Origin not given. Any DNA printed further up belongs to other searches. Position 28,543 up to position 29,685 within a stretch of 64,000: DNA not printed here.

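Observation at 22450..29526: Near gap-free operon: head-domain protein, head-domain-CTD protein, TonB-dependent receptor, head-domain-CTD protein, FISUMP lipoprotein (a SusD-less, T9SS-linked uptake locus?)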

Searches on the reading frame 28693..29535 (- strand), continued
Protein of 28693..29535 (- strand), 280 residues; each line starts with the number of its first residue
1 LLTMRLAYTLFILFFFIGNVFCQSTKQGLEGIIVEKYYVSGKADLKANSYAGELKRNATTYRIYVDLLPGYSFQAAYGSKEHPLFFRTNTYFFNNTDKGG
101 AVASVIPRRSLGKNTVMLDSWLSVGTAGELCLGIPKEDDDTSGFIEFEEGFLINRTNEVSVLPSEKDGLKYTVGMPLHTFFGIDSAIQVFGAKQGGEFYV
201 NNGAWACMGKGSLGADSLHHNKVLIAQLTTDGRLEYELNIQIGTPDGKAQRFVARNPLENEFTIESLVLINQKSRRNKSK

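Call 68: find_encoding_contigs(protein=P0202, flank=10000, max_places=2)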
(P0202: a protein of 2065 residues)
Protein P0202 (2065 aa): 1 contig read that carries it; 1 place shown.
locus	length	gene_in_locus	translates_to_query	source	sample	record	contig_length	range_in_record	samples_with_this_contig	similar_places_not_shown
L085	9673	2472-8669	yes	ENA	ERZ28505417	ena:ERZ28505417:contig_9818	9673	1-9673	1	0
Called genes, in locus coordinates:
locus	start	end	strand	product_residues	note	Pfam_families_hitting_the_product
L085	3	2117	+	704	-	?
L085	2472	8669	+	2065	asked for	PF18884:TSP3_bac (faint), PF18962:Por_Secre_tail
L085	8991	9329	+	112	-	PF01588:tRNA_bind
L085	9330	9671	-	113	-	?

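Call 85: search_protein_families(library=pfam, proteins=[L082:7245-10859:+], max_evalue=0.001)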
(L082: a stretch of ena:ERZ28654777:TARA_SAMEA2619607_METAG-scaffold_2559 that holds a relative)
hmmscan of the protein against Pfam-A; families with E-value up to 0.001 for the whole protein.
L082:7245-10859:+ (1205 aa): 2 families
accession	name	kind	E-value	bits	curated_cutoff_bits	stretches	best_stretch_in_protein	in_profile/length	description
PF22494.2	choice_anch_I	-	8.4e-112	374.9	32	1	57-535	12-487/489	Choice-of-anchor I domain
PF18884.5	TSP3_bac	-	3.9e-09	36.6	25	0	1136-1149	1-14/22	Bacterial TSP3 repeat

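Call 88: search_protein_families(library=pfam, proteins=[L017:2113-2820:-, L017:1038-2123:-, L017:2993-5848:+, L017:5967-7661:+, L017:498-1031:-], max_evalue=0.001)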
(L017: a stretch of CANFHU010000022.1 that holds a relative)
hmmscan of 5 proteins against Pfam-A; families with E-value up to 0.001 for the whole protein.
L017:2113-2820:- (235 aa): 3 families
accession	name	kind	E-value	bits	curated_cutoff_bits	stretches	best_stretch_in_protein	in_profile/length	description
PF00072.30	Response_reg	-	2.7e-27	95.6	30.2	1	14-125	1-110/111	Response regulator receiver domain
PF00486.34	Trans_reg_C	-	3e-24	85.3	26.2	1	162-230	4-77/77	Transcriptional regulatory protein, C terminal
PF23198.2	PDE8A_N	-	0.00061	20.2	29.6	0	8-88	6-88/147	PDE8A-like, N-terminal domain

L017:1038-2123:- (361 aa): 3 families
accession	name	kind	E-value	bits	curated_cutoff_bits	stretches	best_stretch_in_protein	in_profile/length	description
PF02518.31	HATPase_c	-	2e-28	99.5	26.4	1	235-343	2-108/111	Histidine kinase-, DNA gyrase B-, and HSP90-like ATPase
PF00512.31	HisKA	-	3.2e-14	53.2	26.9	1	122-186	2-64/66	His Kinase A (phospho-acceptor) domain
PF13581.12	HATPase_c_2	-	2.8e-05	24.6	27.4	1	246-322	39-112/127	Histidine kinase-like ATPase domain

L017:2993-5848:+ (951 aa): 5 families
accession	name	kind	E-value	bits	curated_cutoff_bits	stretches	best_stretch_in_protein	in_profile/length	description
PF00593.30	TonB_dep_Rec_b-barrel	-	2.1e-26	94.2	27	1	398-908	15-435/436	TonB dependent receptor-like, beta-barrel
PF13620.12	CarboxypepD_reg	-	2.1e-12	47.7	32.3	1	23-98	1-80/82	Carboxypeptidase regulatory-like domain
PF13715.12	CarbopepD_reg_2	-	4.7e-12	46.2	32.2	1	24-104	1-81/88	CarboxypepD_reg-like domain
PF07715.20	Plug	-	6.9e-10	39.8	23.9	1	128-227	3-106/107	TonB-dependent Receptor Plug Domain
PF09430.16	EMC7_beta-sandw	-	1.2e-05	26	26.6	1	35-107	5-80/122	ER membrane protein complex subunit 7, beta-sandwich domain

L017:5967-7661:+ (564 aa): 1 family
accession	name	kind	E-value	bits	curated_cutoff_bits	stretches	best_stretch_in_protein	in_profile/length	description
PF18962.6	Por_Secre_tail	-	3.6e-12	46.8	27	1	485-560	1-73/75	Secretion system C-terminal sorting domain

L017:498-1031:- (177 aa): 1 family
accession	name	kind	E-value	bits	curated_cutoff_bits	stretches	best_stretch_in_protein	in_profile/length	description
PF00293.34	NUDIX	-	5.2e-21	75.5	21.1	1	30-157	3-133/134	NUDIX domain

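Call 91: search_protein_families(library=ncbifam, proteins=[L009:6871-7623:-, L009:5799-6887:-, L078:6941-7615:-, L017:2113-2820:-, L017:1038-2123:-], max_evalue=0.00001)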
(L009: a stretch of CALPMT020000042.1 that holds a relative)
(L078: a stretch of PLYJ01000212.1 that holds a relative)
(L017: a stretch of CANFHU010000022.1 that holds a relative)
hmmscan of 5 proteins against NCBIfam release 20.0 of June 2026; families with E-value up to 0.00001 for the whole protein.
L009:6871-7623:- (250 aa): 90 families (the best 25 are shown)
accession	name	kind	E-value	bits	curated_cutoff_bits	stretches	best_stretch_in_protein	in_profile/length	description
TIGR02154.1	PhoB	equivalog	1.9e-62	210.6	296.2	1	26-244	3-225/226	phosphate regulon transcriptional regulator PhoB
NF053854.1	RespRegPhoBBctds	equivalog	1.4e-59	201.2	270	1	28-244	1-224/225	two-component system response regulator PhoB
NF045944.1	ResRegRpaBCyano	equivalog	4.7e-56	189.7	330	1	29-244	1-227/229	response regulator transcription factor RpaB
NF040689.1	MtrAB_MtrA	equivalog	4.9e-56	189.5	300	1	28-243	1-217/219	MtrAB system response regulator MtrA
NF040534.1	resp_reg_YycF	equivalog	4.5e-54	183.2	340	1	27-245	2-228/231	response regulator YycF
NF008296.0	PRK11083.1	equivalog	1.6e-52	178.2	273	1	25-244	3-225/228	two-component system response regulator CreB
NF033120.0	vanR_FM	exception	1.1e-50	172.4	460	1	24-244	2-229/231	vancomycin resistance response regulator transcription factor, VanR-F/VanR-M family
NF041733.1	resp_reg_CseB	equivalog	3.3e-49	167.3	350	1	27-245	2-227/228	two-component system response regulator CseB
NF007982.1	PRK10710.1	equivalog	9.9e-47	159.5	380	1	23-244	5-227/235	envelope stress response regulator BaeR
NF007546.0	PRK10161.1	equivalog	1.9e-43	148.7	471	1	27-245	4-226/229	phosphate response regulator transcription factor PhoB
NF033117.2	vanR_ACDEGLN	exception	2e-43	148.6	350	1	28-243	1-224/226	VanR-ABDEGLN family response regulator transcription factor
TIGR01387.1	cztR_silR_copR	subfamily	5.8e-43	147.1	279.2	1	28-244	1-218/218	heavy metal response regulator transcription factor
NF051850.1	RespRegRprY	equivalog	5.6e-41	140.5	370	1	24-248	3-230/234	response regulator transcription factor RprY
NF007005.1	PRK09468.1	equivalog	9.9e-41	139.7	331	1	25-248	3-235/237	osmolarity response regulator transcription factor OmpR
NF041209.1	resp_regPieR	equivalog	1e-40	139.8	450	1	27-246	2-229/231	two component system response regulator PieR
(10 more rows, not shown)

L009:5799-6887:- (362 aa): 80 families (the best 25 are shown)
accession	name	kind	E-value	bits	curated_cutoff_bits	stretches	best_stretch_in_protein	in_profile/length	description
NF046044.1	PnpS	equivalog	3e-74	250.4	400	1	110-343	157-389/390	two-component system histidine kinase PnpS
TIGR02966.1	phoR_proteo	equivalog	4.3e-68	229.8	334.2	1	112-342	103-332/333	phosphate regulon sensor histidine kinase PhoR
NF033092.0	HK_WalK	equivalog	2.3e-65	221.3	725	1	115-343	364-592/594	cell wall metabolism sensor histidine kinase WalK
NF047874.1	MASE3_PAS_HK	subfamily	6.2e-50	170.6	560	1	102-352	377-632/655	MASE3 domain-containing sensor histidine kinase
NF053855.1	HisKinPhoRBctds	equivalog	2.9e-48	164.7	500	1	112-345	350-583/583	two-component system sensor histidine kinase PhoR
NF033093.1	HK_VicK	exception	7.9e-47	159.9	680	1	118-347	204-437/448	cell wall metabolism sensor histidine kinase VicK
NF041735.1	hist_kin_RppB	equivalog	5.3e-46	157.3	400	1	124-343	217-437/438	two-component system sensor histidine kinase RppB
NF008235.0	PRK11006.1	equivalog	1e-45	156.4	390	1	112-345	193-423/431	phosphate regulon sensor histidine kinase PhoR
NF045911.1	TCSHisKinNblS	equivalog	3.1e-43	148.1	1000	1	120-344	385-619/621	two-component system sensor histidine kinase NblS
NF033091.0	HK_VanS_ACDEFG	equivalog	1.7e-41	142.2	400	1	92-332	43-282/293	vancomycin resistance histidine kinase VanS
NF012163.2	BaeS_SmeS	equivalog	2e-41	142.4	500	1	97-330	214-443/457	sensor histidine kinase efflux regulator BaeS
NF007837.0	PRK10549.1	equivalog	2.9e-40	138.4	603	1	95-336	212-451/466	envelope stress sensor histidine kinase BaeS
NF006800.0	PRK09303.1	equivalog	4.1e-40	137.9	342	1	111-343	139-375/383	histidine kinase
NF012226.0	AdeS_HK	equivalog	1.6e-38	132.8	500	1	129-332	144-341/353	two-component sensor histidine kinase AdeS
TIGR01386.1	cztS_silS_copS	subfamily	1e-37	130.2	292.55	1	105-341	223-454/457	heavy metal sensor histidine kinase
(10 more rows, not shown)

L078:6941-7615:- (224 aa): 40 families (the best 25 are shown)
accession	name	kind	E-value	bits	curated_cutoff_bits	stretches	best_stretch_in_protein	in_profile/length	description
NF053854.1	RespRegPhoBBctds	equivalog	4.7e-30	104.6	270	1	10-220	7-223/225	two-component system response regulator PhoB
TIGR02154.1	PhoB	equivalog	3e-29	101.9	296.2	1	3-221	4-225/226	phosphate regulon transcriptional regulator PhoB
NF045944.1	ResRegRpaBCyano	equivalog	6.5e-26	91.1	330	1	13-220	9-226/229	response regulator transcription factor RpaB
NF040689.1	MtrAB_MtrA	equivalog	1.1e-24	87.1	300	1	15-220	12-217/219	MtrAB system response regulator MtrA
NF007982.1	PRK10710.1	equivalog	3.9e-24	85.5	380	1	3-220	9-226/235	envelope stress response regulator BaeR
NF041733.1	resp_reg_CseB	equivalog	7.3e-24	84.4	350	1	43-221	43-226/228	two-component system response regulator CseB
NF008296.0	PRK11083.1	equivalog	1.6e-23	83.3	273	1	32-221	35-225/228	two-component system response regulator CreB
NF007928.2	PRK10643.1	equivalog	5e-23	81.9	330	1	45-221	45-216/216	two-component system response regulator PmrA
NF045914.1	RespRegNblR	equivalog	1.9e-20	73.5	300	1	2-221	7-225/228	response regulator transcription factor NblR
TIGR01387.1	cztR_silR_copR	subfamily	2.3e-20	73.2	279.2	1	8-221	5-218/218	heavy metal response regulator transcription factor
NF041209.1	resp_regPieR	equivalog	1.7e-19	70.4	450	1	30-221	30-227/231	two component system response regulator PieR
NF040534.1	resp_reg_YycF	equivalog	1.9e-19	69.9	340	1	26-222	25-228/231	response regulator YycF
NF012227.0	AdeR_RR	equivalog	2.2e-19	69.9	340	1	79-222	87-237/239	efflux system response regulator transcription factor AdeR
NF033117.2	vanR_ACDEGLN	exception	8.3e-19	68.1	350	1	12-220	9-224/226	VanR-ABDEGLN family response regulator transcription factor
NF008034.0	PRK10766.1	equivalog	4.8e-18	65.5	275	1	15-221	16-226/231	two-component system response regulator TorR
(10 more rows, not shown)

L017:2113-2820:- (235 aa): 87 families (the best 25 are shown)
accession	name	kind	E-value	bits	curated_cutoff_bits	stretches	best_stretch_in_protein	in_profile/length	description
TIGR02154.1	PhoB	equivalog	5.1e-62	209.1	296.2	1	12-230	3-225/226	phosphate regulon transcriptional regulator PhoB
NF053854.1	RespRegPhoBBctds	equivalog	3e-58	196.8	270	1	14-230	1-224/225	two-component system response regulator PhoB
NF040689.1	MtrAB_MtrA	equivalog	8e-56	188.8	300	1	14-229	1-217/219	MtrAB system response regulator MtrA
NF045944.1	ResRegRpaBCyano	equivalog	1.6e-55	188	330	1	15-230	1-227/229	response regulator transcription factor RpaB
NF040534.1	resp_reg_YycF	equivalog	9e-53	178.9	340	1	13-232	2-229/231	response regulator YycF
NF008296.0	PRK11083.1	equivalog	3.9e-51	173.7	273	1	11-230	3-225/228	two-component system response regulator CreB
NF033120.0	vanR_FM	exception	2e-50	171.6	460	1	10-230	2-229/231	vancomycin resistance response regulator transcription factor, VanR-F/VanR-M family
NF041733.1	resp_reg_CseB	equivalog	2.7e-49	167.6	350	1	13-231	2-227/228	two-component system response regulator CseB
NF007982.1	PRK10710.1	equivalog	2.4e-45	154.9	380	1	9-230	5-227/235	envelope stress response regulator BaeR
NF007546.0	PRK10161.1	equivalog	1e-43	149.5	471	1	13-231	4-226/229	phosphate response regulator transcription factor PhoB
NF033117.2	vanR_ACDEGLN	exception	2e-42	145.3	350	1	14-229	1-224/226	VanR-ABDEGLN family response regulator transcription factor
NF051850.1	RespRegRprY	equivalog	2.1e-41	141.9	370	1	10-233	3-229/234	response regulator transcription factor RprY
TIGR01387.1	cztR_silR_copR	subfamily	3.6e-41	141.2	279.2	1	14-230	1-218/218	heavy metal response regulator transcription factor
NF000402.1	vanR-B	exception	8.2e-41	139.8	480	1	11-231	2-217/219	vancomycin resistance response regulator transcription factor VanR-B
NF007005.1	PRK09468.1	equivalog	1.4e-40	139.3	331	1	11-233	3-234/237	osmolarity response regulator transcription factor OmpR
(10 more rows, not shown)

L017:1038-2123:- (361 aa): 81 families (the best 25 are shown)
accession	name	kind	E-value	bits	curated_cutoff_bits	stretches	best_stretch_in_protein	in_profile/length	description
NF046044.1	PnpS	equivalog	6e-74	249.4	400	1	110-342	158-389/390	two-component system histidine kinase PnpS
TIGR02966.1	phoR_proteo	equivalog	2e-68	230.8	334.2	1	111-341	103-332/333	phosphate regulon sensor histidine kinase PhoR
NF033092.0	HK_WalK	equivalog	1.6e-65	221.9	725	1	115-342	365-592/594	cell wall metabolism sensor histidine kinase WalK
NF047874.1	MASE3_PAS_HK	subfamily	1.6e-49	169.3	560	1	102-352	378-633/655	MASE3 domain-containing sensor histidine kinase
NF053855.1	HisKinPhoRBctds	equivalog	9.9e-48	162.9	500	1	111-344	350-583/583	two-component system sensor histidine kinase PhoR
NF008235.0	PRK11006.1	equivalog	2.5e-46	158.4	390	1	111-344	193-423/431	phosphate regulon sensor histidine kinase PhoR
NF033093.1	HK_VicK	exception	2.7e-46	158.1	680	1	118-346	205-437/448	cell wall metabolism sensor histidine kinase VicK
NF041735.1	hist_kin_RppB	equivalog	9.2e-46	156.5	400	1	123-342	217-437/438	two-component system sensor histidine kinase RppB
NF045911.1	TCSHisKinNblS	equivalog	1e-41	143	1000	1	120-343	386-619/621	two-component system sensor histidine kinase NblS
NF033091.0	HK_VanS_ACDEFG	equivalog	2.2e-41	141.9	400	1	63-331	18-282/293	vancomycin resistance histidine kinase VanS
NF012163.2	BaeS_SmeS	equivalog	9.3e-40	136.9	500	1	104-329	222-443/457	sensor histidine kinase efflux regulator BaeS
NF007837.0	PRK10549.1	equivalog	1.4e-39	136.1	603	1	101-335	219-451/466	envelope stress sensor histidine kinase BaeS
NF006800.0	PRK09303.1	equivalog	1.7e-39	135.9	342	1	110-342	139-375/383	histidine kinase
NF012226.0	AdeS_HK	equivalog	2e-39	135.8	500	1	128-332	144-342/353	two-component sensor histidine kinase AdeS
NF041947.1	LuxQ_Vibrio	equivalog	1.1e-36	126.1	1200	1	117-351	467-703/843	quorum-sensing autoinducer 2 sensor kinase/phosphatase LuxQ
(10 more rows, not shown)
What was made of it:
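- The RR and HK score below NCBIfam's PhoB/PhoR equivalog cut-offs (210 vs 296 and 230 vs 334 bits), and other OmpR-family models score nearly as well (call 91). The RR and HK are below PhoB/PhoR cut-offs (call 91).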

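Call 118: find_homologous_proteins(query=L009:5799-6887:-, max_evalue=1e-40)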
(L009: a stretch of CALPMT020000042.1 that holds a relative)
Query L009:5799-6887:- (362 aa): 7875 proteins with E <= 1e-40 among 8000 candidates; the best 120 are listed.
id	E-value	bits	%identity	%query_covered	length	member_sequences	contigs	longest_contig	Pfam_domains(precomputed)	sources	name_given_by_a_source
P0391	1.4e-218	743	94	100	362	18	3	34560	PF02518.32,PF00512.32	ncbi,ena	-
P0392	1.6e-195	667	83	100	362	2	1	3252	PF02518.32,PF00512.32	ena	-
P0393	7.9e-191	652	81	100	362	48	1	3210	PF02518.32,PF00512.32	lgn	-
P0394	1.8e-188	644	81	100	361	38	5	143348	PF02518.32,PF00512.32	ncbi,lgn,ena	-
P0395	6.3e-187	639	80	100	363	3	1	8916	PF02518.32,PF00512.32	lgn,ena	-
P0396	2.0e-179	614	78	100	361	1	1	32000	PF02518.32,PF00512.32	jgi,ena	jgi:two-component system phosphate regulon sensor histidine kinase PhoR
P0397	4.5e-163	561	87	81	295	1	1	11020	PF02518.32,PF00512.32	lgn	-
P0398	4.1e-161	554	72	99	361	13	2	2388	PF02518.32,PF00512.32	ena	-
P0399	9.6e-156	537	69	100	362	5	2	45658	PF02518.32,PF00512.32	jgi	jgi:two-component system phosphate regulon sensor histidine kinase PhoR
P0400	1.7e-154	532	70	100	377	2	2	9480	PF02518.32,PF00512.32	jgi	jgi:two-component system phosphate regulon sensor histidine kinase PhoR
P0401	3.3e-148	512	66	100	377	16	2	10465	PF02518.32,PF00512.32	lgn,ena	-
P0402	7.1e-148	511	68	99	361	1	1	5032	PF02518.32,PF00512.32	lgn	-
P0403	1.6e-147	510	68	99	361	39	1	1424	PF02518.32,PF00512.32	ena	-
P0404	3.0e-147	509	66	99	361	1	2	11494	PF02518.32,PF00512.32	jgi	jgi:two-component system phosphate regulon sensor histidine kinase PhoR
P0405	1.1e-146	507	69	96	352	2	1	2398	PF02518.32,PF00512.32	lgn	-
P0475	3.8e-131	456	62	91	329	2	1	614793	PF02518.32,PF00512.32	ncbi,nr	ncbi:MAG: two-component sensor histidine kinase [Crocinitomicaceae bacterium]|nr:two-component senso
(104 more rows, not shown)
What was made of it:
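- On Pho regulon / PUS-like cluster: The RR and HK are below the NCBIfam PhoB/PhoR cut-offs (call 91), but JGI names the family PhoR (call 118).
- JGI names this 361-aa kinase family PhoR (call 118).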

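Call 119: find_encoding_contigs(protein=P0475, flank=10000, max_places=1)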
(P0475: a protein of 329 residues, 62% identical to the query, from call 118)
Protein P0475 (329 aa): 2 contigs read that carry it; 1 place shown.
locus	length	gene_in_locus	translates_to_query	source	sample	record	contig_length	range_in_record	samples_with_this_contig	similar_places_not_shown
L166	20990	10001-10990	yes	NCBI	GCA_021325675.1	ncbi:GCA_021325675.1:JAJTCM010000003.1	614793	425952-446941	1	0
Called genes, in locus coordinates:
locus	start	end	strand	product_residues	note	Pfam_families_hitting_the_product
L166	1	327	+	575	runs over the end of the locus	PF07690:MFS_1 (faint)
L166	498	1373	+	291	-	-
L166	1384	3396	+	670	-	PF00890:FAD_binding_2, PF01266:DAO (faint), PF02910:Succ_DH_flav_C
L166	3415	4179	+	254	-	PF13085:Fer2_3, PF12838:Fer4_7 (weak), PF13183:Fer4_8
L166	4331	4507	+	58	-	-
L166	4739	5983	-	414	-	PF28492:Beta_helix_4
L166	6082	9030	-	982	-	PF13620:CarboxypepD_reg, PF13715:CarbopepD_reg_2, PF07715:Plug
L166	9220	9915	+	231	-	PF00072:Response_reg, PF00486:Trans_reg_C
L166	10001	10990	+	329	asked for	PF00512:HisKA, PF02518:HATPase_c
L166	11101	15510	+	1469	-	PF18962:Por_Secre_tail (weak)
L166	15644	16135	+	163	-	PF00072:Response_reg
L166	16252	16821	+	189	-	PF00165:HTH_AraC (faint), PF12833:HTH_18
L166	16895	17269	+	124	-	-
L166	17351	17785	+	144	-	PF00072:Response_reg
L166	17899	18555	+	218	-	PF04972:BON, PF21937:Yop-YscD_ppl_2nd (faint), PF04972:BON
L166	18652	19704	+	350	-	PF04041:Glyco_hydro_130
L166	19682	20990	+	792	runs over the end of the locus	PF13439:Glyco_transf_4 (faint), PF00534:Glycos_transf_1, PF13692:Glyco_trans_1_4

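Call 120: find_encoding_contigs(protein=P0394, flank=10000, max_places=1)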
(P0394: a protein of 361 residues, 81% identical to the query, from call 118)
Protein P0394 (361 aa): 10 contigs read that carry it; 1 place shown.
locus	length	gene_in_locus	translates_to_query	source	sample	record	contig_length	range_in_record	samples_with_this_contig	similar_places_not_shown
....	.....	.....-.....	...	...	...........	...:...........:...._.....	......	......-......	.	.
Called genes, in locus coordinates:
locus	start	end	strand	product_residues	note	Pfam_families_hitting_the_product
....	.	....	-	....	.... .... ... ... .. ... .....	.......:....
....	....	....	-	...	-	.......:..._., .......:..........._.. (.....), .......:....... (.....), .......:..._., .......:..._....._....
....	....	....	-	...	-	-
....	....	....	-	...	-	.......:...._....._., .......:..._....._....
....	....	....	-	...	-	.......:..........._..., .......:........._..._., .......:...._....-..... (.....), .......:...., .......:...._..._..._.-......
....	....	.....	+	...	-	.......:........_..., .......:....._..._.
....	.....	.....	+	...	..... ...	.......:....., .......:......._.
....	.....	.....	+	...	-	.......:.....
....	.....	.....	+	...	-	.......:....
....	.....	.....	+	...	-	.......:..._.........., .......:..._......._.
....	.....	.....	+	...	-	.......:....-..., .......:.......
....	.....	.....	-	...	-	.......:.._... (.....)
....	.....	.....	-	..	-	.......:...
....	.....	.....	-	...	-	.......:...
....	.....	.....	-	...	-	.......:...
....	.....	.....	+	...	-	-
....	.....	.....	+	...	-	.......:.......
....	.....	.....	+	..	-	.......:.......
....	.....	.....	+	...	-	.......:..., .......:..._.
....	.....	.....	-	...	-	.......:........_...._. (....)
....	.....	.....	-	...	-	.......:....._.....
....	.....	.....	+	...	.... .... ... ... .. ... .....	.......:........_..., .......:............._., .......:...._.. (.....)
